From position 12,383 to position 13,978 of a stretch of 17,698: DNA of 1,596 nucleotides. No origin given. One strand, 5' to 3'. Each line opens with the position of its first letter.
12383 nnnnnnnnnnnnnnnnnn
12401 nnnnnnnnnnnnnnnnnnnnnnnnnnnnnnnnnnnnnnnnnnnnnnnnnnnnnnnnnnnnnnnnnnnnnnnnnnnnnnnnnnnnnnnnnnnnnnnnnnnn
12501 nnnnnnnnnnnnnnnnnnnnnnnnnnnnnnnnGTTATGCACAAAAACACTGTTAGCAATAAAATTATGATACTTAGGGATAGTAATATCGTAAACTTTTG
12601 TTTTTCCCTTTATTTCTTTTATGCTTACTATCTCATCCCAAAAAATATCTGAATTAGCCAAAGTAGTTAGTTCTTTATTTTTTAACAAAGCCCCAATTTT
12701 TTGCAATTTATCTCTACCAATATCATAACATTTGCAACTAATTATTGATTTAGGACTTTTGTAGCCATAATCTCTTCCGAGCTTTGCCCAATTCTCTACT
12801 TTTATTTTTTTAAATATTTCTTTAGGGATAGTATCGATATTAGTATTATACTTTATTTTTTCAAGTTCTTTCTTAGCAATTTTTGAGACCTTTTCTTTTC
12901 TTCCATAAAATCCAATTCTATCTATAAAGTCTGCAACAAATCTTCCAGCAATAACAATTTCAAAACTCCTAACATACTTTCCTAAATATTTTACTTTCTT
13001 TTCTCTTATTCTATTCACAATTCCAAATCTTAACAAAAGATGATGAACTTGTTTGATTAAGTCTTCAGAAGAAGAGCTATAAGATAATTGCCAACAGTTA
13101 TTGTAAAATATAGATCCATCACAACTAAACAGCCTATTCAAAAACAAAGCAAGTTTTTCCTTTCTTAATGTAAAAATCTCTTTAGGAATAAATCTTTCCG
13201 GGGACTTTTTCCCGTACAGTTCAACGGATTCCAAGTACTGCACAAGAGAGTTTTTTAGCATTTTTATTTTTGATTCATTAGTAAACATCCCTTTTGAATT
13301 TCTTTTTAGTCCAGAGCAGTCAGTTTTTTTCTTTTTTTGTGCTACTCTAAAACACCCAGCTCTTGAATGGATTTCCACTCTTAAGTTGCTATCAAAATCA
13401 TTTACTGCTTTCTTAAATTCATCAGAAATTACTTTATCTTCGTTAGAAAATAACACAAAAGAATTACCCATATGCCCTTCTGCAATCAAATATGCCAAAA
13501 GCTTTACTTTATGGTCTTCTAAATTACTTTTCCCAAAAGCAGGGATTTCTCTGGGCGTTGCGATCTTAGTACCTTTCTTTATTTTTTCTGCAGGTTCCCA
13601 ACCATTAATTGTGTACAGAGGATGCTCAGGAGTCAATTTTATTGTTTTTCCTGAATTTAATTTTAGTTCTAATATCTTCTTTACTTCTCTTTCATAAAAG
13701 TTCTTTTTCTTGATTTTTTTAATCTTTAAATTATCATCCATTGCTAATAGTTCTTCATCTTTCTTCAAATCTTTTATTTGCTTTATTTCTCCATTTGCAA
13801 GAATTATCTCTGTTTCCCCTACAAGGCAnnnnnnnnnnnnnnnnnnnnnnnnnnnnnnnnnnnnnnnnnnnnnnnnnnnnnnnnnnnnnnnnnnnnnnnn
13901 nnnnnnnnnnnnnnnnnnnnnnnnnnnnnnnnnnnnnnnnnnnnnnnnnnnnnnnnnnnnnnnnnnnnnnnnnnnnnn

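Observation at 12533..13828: Intein in HerA paralog 2 splits Walker A at GSGK|S, three residues away from the intein site in paralog 1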

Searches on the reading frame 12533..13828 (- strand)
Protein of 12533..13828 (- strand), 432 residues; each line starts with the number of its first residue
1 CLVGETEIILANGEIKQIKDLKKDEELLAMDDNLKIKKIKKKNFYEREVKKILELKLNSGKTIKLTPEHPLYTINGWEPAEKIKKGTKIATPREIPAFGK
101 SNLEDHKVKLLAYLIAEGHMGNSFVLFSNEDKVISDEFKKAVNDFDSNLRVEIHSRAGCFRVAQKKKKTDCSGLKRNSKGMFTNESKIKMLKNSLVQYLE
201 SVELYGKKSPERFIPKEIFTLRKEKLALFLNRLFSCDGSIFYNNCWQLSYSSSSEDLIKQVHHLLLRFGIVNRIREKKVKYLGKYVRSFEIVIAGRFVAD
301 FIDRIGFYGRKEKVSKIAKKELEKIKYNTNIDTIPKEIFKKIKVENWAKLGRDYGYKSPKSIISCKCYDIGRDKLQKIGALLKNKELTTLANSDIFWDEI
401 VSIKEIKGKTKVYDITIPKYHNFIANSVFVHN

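Call 26: search_protein_representatives(protein=window:12533-13828:-)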
Query: 432 residues. Proteins with E-value up to 0.001 (for the whole library): 7640; up to 1e-10: 3230; up to 1e-30: 659. The best 150 are listed.
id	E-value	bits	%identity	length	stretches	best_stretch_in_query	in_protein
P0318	1.4e-141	488.8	55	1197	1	1-432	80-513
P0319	2.7e-140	484.6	54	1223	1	1-432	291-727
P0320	2.2e-129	448.6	49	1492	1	1-432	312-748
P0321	7.3e-129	446.9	44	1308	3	1-432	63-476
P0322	7.1e-127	440.4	49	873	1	1-432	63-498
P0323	2.5e-123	428.7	49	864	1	1-432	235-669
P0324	5.1e-122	424.4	50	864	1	1-432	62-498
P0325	2.5e-116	405.6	50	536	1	1-432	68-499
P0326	4.4e-109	381.8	46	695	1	1-432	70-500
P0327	1.1e-108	380.5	32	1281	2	1-432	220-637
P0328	3.6e-107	375.4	37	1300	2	1-432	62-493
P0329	5.4e-102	358.4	47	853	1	1-432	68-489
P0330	9.7e-102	357.6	45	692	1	1-432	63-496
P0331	1.3e-96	340.7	33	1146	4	189-432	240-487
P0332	4.6e-95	335.6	39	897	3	199-432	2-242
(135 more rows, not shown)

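Call 39: search_solved_structures(query=window:12533-13828:-, max_evalue=0.001)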
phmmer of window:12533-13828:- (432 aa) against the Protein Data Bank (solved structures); distinct sequences matched with E-value up to 0.001: 19.
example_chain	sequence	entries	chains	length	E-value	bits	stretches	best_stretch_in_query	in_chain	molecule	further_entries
1mi8_A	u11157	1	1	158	5.6e-17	65.2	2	381-431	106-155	DnaB intein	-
6frg_A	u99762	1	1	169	4.1e-16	62.3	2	384-431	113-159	Replicative DNA helicase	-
6frh_A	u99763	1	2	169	4.1e-16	62.3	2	384-431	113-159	Replicative DNA helicase,Replicative DNA helicase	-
6rpq_A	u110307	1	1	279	1.5e-15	60.5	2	392-432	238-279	Ubiquitin-like protein SMT3,1108aa long hypothetical cell division control protein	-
6fre_A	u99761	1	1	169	1e-14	57.7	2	384-431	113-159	Replicative DNA helicase,Replicative DNA helicase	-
4o1r_A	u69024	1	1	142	2.9e-14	56.2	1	391-432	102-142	Replicative DNA helicase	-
6rpp_A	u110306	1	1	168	2.8e-13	53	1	371-431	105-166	Cell division control protein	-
2lqm_A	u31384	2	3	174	5.5e-11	45.4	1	35-94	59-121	Pho radA intein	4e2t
4e2u_A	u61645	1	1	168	8.1e-11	44.9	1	35-90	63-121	Pho radA intein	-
7qss_A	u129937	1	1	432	6.8e-09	38.5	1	194-427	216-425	V-type ATP synthase alpha chain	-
7qsu_A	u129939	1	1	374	8.3e-09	38.2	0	194-282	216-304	V-ATPase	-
2imz_A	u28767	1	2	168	2.7e-07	33.2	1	34-113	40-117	Endonuclease PI-MtuI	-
5o9i_A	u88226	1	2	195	1.1e-05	28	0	23-79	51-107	Transcription initiation factor IIB,Transcription initiation factor IIB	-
5o9j_A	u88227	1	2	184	0.00015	24.2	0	377-426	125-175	Transcription initiation factor IIB,Transcription initiation factor IIB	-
3ifj_A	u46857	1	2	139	0.00021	23.7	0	33-91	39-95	Endonuclease PI-MtuI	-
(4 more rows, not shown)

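Call 56: search_protein_families(library=ncbifam, proteins=[window:12533-13828:-], max_evalue=0.001)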
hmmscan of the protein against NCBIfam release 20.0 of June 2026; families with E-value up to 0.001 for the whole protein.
window:12533-13828:- (432 aa): 16 families
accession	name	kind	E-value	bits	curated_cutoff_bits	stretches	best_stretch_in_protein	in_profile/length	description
NF005852.0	PRK07773.1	equivalog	7.6e-71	239.5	780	1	1-432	398-826/886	replicative DNA helicase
NF003157.0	PRK04132.1-2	equivalog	2.6e-27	95.2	1103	2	20-383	81-414/864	replication factor C small subunit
NF011418.0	PRK14845.1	equivalog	8.1e-25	86.8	756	1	9-329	51-323/1049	translation initiation factor IF-2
NF003159.0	PRK04132.1-4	equivalog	1.1e-24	86.5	999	2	26-331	97-354/852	replication factor C small subunit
NF038098.1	GyrA_w_intein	exception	4.3e-19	68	1850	1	1-432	117-537/1232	intein-containing DNA gyrase subunit A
NF007072.0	PRK09519.1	equivalog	7e-17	61.1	1024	2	28-121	283-377/790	intein-containing recombinase RecA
NF006207.0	PRK08332.1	equivalog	6.8e-16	56.7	2400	1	26-335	926-1217/1684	vitamin B12-dependent ribonucleotide reductase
NF011491.0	PRK14898.1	equivalog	7.5e-15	54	783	1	29-432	130-543/860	DNA-directed RNA polymerase subunit A''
NF038162.1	RtcB_rel_intein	exception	5.3e-14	51.2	1150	2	108-432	241-578/961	intein-containing RtcB family protein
TIGR01445.1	intein_Nterm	domain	1.4e-13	51.6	24.5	1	1-73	1-83/83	intein N-terminal splicing region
NF003158.0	PRK04132.1-3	equivalog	1.1e-10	39.3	1750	1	387-427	513-553/1437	replication factor C small subunit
TIGR01443.1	intein_Cterm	domain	1.8e-08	34.4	15.6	1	411-432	1-23/24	intein C-terminal splicing region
NF011287.0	PRK14698.1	equivalog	1e-07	30.4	1238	1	33-427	293-662/1017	V-type ATP synthase subunit A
NF052663.1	RtcB_rel_intein2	exception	1.4e-07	30.8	1050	1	1-432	78-310/626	intein-containing RctB family protein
NF011303.0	PRK14715.1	equivalog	7.7e-06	23.2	1585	1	180-324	1168-1328/1627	DNA-directed DNA polymerase II large subunit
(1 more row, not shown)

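Call 77: predict_structure(alignment_id=A3)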
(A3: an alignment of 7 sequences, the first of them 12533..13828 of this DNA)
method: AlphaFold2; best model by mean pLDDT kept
length: 432 residues; sequences in the alignment: 7
mean_pLDDT: 87.7   pTM: 0.88
mean pLDDT of the five models: 87.7, 87.6, 87.0, 85.2, 70.6
residues with pLDDT >= 90: 237; 70-90: 166; 50-70: 26; < 50: 3
segments of 3 or more residues with pLDDT < 50: 207-209
pLDDT, mean of each block of 10 residues (from residue 1): 89 91 88 92 87 94 93 93 94 93 95 90 84 95 95 89 82 77 73 86 65 89 97 96 90 91 95 89 87 91 96 93 67 80 79 77 73 85 88 92 94 86 92 85
secondary structure, 60 per line:
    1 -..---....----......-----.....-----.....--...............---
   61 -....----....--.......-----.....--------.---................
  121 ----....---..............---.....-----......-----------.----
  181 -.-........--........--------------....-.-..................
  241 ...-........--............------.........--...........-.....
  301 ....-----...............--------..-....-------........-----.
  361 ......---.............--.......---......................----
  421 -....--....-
elements in order: E7-10 E15-17 E26-30 E36-40 E43-57 E62-65 E70-73 E76-79 E88-92 H105-117 E118-120 E125-128 H132-145 E149-153 E159-164 H184-191 H194-201 H216-219 H223-237 E238-243 E245-252 H255-266 E273-281 E284-294 H296-304 H310-324 H336-339 H347-354 H360-366 H372-382 H385-391 E395-416 E422-425 E428-431

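Call 79: fold_search(model_id=the predicted structure, library=pdb)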
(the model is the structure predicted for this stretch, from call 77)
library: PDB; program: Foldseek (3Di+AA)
matches with E <= 10: 620; with E <= 0.001: 108
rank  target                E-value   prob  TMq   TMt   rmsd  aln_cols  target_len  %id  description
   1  7qss                  5.3e-24  1.00  0.72  0.72   4.7       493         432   18  Crystal structure of homing endonuclease-associated TliVMA intein (C1A) (released 2022-03-30)
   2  7qsu                  6.7e-21  1.00  0.61  0.71   6.3       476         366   18  Crystal structure of homing endonuclease-associated TliVMA intein (C1A, d333-339) (released 2022-03-30)
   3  1dq3                  5.3e-20  1.00  0.65  0.63   6.4       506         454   15  CRYSTAL STRUCTURE OF AN ARCHAEAL INTEIN-ENCODED HOMING ENDONUCLEASE PI-PFUI (released 2000-07-05)
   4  7qst                  3.9e-18  1.00  0.59  0.69   5.9       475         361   16  Crystal structure of homing endonuclease-associated PhoVMA intein (C1A) (released 2022-03-30)
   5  2cw7                  1.3e-17  1.00  0.66  0.54   5.8       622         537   14  Crystal structure of intein homing endonuclease II (released 2006-04-18)
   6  1ef0_A                3.3e-13  1.00  0.53  0.54   9.1       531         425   12  CRYSTAL STRUCTURE OF PI-SCEI MINIPRECURSOR (released 2000-06-07)
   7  1vde_B                5.2e-13  1.00  0.55  0.55   7.3       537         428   11  PI-SCEI, A HOMING ENDONUCLEASE WITH PROTEIN SPLICING ACTIVITY (released 1998-04-08)
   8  1jva_B                5.5e-13  1.00  0.52  0.52   8.7       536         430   11  CRYSTAL STRUCTURE OF THE VMA1-DERIVED ENDONUCLEASE BEARING THE N AND C EXTEIN PROPEPTIDES (released 2002-08-29)
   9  1vde_A                3.3e-12  1.00  0.51  0.51  10.6       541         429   11  PI-SCEI, A HOMING ENDONUCLEASE WITH PROTEIN SPLICING ACTIVITY (released 1998-04-08)
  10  1um2_B                9.6e-12  1.00  0.53  0.54   9.1       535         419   11  Crystal Structure of the Vma1-Derived Endonuclease with the Ligated Extein Segment (released 2004-09-22)
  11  1dfa                  1.4e-11  1.00  0.53  0.56   7.5       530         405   10  CRYSTAL STRUCTURE OF PI-SCEI IN C2 SPACE GROUP (released 1999-12-08)
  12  1lwt_A                1.4e-11  1.00  0.51  0.49  11.6       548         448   12  Crystal structure of the intein homing endonuclease PI-SceI bound to its substrate DNA (Ca2+ free) (released 2002-09-27)
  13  1lws_A                3.1e-11  1.00  0.50  0.51   9.4       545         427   11  Crystal structure of the intein homing endonuclease PI-SceI bound to its recognition sequence (released 2002-09-27)
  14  1um2_A                3.3e-11  1.00  0.52  0.53   8.6       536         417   10  Crystal Structure of the Vma1-Derived Endonuclease with the Ligated Extein Segment (released 2004-09-22)
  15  1jva_A                7.2e-11  1.00  0.51  0.52   8.1       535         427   11  CRYSTAL STRUCTURE OF THE VMA1-DERIVED ENDONUCLEASE BEARING THE N AND C EXTEIN PROPEPTIDES (released 2002-08-29)
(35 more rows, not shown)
